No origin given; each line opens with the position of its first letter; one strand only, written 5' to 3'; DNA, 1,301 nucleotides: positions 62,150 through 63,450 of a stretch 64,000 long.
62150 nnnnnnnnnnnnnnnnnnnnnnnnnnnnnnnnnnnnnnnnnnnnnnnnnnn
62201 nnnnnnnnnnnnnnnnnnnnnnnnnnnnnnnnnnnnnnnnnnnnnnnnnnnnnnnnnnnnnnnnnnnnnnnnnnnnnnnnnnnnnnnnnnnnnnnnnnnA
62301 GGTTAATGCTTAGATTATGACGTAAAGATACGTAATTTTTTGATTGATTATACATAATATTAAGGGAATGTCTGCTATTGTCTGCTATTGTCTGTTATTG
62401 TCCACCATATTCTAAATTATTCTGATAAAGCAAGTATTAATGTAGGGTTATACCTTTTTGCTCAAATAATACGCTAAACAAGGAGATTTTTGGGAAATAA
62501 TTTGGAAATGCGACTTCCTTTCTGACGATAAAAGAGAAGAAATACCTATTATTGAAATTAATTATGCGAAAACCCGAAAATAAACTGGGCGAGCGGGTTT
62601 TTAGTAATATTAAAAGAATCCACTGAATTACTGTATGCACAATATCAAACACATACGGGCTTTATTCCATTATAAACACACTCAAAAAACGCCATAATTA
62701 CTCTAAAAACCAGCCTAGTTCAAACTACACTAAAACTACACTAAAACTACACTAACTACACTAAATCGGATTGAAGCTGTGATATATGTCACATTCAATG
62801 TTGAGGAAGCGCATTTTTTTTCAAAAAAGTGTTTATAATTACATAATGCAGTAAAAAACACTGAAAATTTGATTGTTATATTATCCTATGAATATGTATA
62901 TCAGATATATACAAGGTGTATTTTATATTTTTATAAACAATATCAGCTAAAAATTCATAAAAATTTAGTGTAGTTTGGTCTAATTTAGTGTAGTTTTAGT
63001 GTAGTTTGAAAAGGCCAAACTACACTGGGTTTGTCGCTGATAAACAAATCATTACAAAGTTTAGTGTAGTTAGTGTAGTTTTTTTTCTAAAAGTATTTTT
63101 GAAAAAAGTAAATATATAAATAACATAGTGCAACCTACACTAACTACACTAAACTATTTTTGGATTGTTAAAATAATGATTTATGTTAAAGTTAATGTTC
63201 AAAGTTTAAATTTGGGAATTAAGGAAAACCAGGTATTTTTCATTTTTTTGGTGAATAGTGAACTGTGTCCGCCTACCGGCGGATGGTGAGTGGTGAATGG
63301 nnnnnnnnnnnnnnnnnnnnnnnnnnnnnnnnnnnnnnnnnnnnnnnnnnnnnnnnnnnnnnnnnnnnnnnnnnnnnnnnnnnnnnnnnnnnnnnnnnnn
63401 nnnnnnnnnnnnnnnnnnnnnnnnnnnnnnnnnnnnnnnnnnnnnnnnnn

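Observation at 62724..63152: Twelve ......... boxes in opposed clusters with ~11-bp phasing (iteron or centromere-like architecture)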

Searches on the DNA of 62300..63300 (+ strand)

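Call 10: search_dna_similar(query=window:62300-63300:+, collection=plasmids, mode=distant)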
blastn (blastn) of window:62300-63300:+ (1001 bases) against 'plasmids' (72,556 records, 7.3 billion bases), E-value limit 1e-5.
No match.

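Call 11: search_dna_similar(query=window:62300-63300:+, collection=phages, mode=distant)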
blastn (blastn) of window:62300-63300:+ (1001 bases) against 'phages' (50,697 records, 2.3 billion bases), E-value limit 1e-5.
No match.
